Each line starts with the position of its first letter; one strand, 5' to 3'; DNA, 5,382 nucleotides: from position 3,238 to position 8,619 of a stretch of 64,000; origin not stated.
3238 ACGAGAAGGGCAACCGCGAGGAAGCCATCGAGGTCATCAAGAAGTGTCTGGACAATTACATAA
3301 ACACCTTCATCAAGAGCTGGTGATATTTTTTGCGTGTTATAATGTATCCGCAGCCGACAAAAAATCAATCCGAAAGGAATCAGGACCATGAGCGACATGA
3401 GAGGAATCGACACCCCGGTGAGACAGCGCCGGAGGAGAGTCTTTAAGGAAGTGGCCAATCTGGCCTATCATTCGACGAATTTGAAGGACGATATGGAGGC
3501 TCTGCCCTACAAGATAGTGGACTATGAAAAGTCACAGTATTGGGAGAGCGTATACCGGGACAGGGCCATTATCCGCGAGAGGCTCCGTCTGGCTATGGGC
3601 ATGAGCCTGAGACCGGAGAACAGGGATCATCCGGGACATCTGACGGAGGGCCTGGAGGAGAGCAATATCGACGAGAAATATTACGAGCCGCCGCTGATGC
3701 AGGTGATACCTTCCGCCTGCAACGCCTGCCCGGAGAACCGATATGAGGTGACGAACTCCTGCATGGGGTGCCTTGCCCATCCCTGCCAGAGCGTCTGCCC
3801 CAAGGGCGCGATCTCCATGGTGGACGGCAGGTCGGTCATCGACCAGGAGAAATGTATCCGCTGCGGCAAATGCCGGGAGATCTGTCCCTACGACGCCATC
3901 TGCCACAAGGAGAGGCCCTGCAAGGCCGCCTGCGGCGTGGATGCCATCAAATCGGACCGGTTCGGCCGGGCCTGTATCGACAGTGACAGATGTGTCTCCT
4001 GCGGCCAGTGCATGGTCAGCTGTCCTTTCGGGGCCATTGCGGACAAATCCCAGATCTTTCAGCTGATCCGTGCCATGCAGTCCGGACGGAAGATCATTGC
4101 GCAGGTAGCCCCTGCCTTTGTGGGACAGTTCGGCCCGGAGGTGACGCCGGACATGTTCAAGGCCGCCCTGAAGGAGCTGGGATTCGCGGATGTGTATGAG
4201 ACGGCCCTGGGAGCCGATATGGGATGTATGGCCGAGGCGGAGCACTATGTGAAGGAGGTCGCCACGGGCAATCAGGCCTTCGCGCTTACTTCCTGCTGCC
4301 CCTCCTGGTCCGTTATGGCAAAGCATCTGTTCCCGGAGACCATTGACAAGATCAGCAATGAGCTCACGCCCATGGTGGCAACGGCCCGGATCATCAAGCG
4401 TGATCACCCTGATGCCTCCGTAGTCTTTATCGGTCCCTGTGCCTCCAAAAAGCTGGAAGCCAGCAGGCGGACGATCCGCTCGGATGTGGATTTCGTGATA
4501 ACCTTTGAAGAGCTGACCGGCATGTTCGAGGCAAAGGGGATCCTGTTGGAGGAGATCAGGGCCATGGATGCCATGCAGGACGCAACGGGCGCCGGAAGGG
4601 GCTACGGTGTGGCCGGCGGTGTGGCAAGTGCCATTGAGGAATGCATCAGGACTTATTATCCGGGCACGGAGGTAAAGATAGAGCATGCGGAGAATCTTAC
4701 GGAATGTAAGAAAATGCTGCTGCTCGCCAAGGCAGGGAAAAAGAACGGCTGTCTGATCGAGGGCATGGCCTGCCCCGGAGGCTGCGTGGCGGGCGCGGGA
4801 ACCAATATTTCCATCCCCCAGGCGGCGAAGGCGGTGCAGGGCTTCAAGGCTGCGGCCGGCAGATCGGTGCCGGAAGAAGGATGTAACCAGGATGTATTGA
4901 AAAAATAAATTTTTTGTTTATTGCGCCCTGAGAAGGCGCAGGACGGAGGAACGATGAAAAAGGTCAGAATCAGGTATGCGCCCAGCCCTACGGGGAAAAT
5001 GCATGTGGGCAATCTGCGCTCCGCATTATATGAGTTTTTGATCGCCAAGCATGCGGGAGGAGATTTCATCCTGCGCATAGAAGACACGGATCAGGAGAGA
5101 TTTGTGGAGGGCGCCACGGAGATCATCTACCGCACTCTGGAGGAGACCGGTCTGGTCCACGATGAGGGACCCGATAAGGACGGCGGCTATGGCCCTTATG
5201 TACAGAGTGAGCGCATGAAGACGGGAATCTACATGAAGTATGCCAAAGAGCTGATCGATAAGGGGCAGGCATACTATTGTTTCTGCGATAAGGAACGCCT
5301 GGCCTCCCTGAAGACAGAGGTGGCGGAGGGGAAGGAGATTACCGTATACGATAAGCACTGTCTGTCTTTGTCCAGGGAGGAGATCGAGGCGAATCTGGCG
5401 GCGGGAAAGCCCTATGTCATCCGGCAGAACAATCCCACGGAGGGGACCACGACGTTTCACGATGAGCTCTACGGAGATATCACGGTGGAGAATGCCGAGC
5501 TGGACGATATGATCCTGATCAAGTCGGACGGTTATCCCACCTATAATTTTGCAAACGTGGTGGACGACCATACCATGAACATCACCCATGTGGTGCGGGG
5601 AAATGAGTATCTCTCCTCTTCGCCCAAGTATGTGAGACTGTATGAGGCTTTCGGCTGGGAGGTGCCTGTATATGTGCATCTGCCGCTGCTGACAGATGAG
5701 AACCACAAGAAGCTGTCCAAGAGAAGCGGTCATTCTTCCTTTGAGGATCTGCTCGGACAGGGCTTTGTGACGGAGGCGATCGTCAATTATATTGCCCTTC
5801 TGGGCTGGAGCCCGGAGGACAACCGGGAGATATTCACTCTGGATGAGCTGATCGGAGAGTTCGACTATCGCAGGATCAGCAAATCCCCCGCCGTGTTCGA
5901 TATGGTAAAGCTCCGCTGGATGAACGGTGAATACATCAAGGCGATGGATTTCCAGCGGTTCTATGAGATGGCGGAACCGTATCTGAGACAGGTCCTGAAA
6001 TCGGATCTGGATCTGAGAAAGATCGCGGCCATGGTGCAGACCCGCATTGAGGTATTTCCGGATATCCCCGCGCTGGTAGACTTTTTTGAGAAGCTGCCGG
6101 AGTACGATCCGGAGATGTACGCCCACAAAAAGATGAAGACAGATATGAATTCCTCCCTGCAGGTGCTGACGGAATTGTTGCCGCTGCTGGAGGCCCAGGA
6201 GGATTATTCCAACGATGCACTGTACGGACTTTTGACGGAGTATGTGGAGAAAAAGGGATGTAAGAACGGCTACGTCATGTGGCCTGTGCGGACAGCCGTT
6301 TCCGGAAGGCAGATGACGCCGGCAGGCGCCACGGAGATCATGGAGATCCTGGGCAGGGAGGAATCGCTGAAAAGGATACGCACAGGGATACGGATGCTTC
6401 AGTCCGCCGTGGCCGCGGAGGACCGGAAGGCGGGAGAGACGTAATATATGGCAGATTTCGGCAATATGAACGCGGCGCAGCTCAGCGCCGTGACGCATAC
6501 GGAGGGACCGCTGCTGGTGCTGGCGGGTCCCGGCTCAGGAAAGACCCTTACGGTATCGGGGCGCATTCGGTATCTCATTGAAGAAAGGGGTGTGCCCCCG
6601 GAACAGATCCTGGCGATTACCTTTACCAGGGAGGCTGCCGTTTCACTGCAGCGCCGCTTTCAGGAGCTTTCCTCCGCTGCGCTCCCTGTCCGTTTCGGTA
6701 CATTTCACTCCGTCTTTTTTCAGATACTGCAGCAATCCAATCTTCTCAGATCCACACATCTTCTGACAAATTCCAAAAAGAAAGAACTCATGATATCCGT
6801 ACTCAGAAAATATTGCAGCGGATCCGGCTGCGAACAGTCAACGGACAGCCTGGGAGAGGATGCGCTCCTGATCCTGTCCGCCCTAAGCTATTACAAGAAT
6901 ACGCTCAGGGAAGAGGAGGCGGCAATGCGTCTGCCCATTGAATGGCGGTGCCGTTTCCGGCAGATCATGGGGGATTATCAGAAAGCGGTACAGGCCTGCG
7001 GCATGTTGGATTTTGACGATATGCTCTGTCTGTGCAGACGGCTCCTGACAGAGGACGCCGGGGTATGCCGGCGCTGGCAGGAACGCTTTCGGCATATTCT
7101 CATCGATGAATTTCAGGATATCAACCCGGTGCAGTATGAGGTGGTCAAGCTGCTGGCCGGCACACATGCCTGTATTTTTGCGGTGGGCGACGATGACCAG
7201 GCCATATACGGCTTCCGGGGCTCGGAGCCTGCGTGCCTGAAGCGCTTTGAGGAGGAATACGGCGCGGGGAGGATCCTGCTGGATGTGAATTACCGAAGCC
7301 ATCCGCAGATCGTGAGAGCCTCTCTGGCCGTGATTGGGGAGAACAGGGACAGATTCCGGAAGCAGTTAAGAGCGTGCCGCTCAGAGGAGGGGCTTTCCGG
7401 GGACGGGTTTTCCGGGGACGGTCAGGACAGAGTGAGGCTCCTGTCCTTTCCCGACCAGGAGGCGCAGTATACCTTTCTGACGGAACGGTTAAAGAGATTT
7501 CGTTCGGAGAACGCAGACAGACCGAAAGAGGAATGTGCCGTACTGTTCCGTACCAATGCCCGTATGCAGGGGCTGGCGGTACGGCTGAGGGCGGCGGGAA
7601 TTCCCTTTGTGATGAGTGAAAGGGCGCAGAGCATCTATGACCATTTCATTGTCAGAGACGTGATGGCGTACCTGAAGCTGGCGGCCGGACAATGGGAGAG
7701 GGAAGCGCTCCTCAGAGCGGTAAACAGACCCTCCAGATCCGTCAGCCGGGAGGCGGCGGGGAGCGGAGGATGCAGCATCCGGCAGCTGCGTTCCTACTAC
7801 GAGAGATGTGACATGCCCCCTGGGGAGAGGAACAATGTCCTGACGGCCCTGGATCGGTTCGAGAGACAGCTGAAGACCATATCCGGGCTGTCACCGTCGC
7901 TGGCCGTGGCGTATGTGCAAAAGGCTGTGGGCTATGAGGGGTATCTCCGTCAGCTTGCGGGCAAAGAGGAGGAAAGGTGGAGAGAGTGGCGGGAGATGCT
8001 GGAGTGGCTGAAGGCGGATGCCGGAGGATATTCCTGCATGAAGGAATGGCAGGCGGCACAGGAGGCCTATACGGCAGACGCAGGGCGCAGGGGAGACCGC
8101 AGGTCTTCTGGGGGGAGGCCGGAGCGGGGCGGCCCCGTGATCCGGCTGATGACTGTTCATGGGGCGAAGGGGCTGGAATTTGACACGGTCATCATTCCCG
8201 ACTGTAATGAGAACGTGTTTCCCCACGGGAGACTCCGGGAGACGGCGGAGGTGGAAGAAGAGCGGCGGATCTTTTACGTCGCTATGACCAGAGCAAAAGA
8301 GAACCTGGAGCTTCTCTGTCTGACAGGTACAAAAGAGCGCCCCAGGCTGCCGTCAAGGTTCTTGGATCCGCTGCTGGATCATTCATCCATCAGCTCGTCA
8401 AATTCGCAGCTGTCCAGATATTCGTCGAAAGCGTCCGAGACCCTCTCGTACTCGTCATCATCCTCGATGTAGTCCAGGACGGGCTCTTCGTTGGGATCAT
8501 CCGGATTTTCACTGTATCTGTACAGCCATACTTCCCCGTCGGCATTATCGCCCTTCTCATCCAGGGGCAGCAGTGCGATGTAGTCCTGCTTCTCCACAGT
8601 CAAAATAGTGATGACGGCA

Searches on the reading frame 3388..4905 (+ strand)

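Call 11: search_protein_families(library=pfam, proteins=[window:3388-4905:+], max_evalue=0.001)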
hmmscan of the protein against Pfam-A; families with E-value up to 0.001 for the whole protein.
window:3388-4905:+ (506 aa): 11 families
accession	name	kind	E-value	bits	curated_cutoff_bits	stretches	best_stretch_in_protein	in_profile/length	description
PF02906.19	Fe_hyd_lg_C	-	1.9e-66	224.6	22.1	1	235-470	2-245/245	Iron only hydrogenase large subunit, C-terminal domain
PF25160.1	LdpA_Fe-S-bd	-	2.9e-12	46.6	27.6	2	175-221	6-47/49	LdpA Fe-S cluster-binding domain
PF00037.32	Fer4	-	7.4e-12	45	21.1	2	150-171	2-23/24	4Fe-4S binding domain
PF12838.12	Fer4_7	-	9.3e-11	42.5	27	2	125-170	2-52/52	4Fe-4S dicluster domain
PF12837.12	Fer4_6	-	3.9e-10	39.6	25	2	197-217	4-24/24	4Fe-4S binding domain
PF12797.12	Fer4_2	-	5.2e-09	35.9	24.5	2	150-168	4-22/22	4Fe-4S binding domain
PF13237.11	Fer4_10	-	3.5e-08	33.7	25.5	1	122-167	6-53/53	4Fe-4S dicluster domain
PF13187.11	Fer4_9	-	2.3e-07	31.1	27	1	125-171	2-52/52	4Fe-4S dicluster domain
PF14697.11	Fer4_21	-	1.2e-06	29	35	0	150-217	2-57/59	4Fe-4S dicluster domain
PF12800.12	Fer4_4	-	2.6e-05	24.6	24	0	154-169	2-17/17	4Fe-4S binding domain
PF13484.11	Fer4_16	-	0.00011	23.4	30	0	201-221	1-21/66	4Fe-4S double cluster binding domain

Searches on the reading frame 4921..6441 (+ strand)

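Call 11: search_protein_families(library=pfam, proteins=[window:4921-6441:+], max_evalue=0.001)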
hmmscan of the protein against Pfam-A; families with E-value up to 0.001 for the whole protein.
window:4921-6441:+ (507 aa): 2 families
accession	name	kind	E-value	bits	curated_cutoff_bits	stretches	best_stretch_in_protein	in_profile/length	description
PF00749.27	tRNA-synt_1c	-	4.5e-99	331.8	23.4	1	14-333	1-314/314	tRNA synthetases class I (E and Q), catalytic domain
PF19269.4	Anticodon_2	-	1.7e-48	165.1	23.6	1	346-490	1-141/141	Anticodon binding domain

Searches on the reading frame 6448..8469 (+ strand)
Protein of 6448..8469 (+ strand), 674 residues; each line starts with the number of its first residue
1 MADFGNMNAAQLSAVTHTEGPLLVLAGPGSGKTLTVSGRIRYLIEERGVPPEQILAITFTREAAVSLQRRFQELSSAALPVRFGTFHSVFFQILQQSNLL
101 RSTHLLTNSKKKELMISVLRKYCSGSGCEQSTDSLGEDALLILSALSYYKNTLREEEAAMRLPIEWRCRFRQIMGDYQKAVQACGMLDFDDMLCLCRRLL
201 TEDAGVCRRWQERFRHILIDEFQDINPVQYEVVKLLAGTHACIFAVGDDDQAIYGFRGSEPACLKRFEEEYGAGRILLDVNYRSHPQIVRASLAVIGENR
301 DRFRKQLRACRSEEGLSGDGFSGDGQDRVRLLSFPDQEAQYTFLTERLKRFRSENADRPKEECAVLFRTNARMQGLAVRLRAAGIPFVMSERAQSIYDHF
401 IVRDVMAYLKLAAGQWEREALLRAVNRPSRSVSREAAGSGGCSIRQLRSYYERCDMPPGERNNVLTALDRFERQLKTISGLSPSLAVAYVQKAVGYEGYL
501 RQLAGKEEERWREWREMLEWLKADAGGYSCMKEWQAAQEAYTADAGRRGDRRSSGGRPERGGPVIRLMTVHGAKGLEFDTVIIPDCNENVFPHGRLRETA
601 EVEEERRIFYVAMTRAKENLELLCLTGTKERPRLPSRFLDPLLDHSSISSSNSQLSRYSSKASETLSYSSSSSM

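Call 11: search_protein_families(library=pfam, proteins=[window:6448-8469:+], max_evalue=0.001)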
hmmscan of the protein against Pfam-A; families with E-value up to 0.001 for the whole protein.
window:6448-8469:+ (674 aa): 7 families
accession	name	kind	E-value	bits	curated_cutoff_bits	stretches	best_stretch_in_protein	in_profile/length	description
PF00580.27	UvrD-helicase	-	7e-63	213.3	23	1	7-271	1-270/271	UvrD/REP helicase N-terminal domain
PF13361.12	UvrD_C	-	5.9e-45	154.6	25.6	2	564-621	286-344/350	UvrD-like helicase C-terminal domain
PF13245.12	AAA_19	-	3.5e-21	76.2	25.1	1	12-257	2-134/134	AAA domain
PF13538.12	UvrD_C_2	-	2.7e-10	40.4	27.4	1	566-620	3-49/52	UvrD-like helicase C-terminal domain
PF13087.12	AAA_12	-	8.2e-06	25.9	27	0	560-624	138-192/195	AAA domain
PF01443.25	Viral_helicase1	-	8.9e-05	22.8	21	0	567-623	179-227/228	Viral superfamily 1 RNA helicase core domain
PF13604.12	AAA_30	-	0.0009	19.5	27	0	7-71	2-66/191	AAA domain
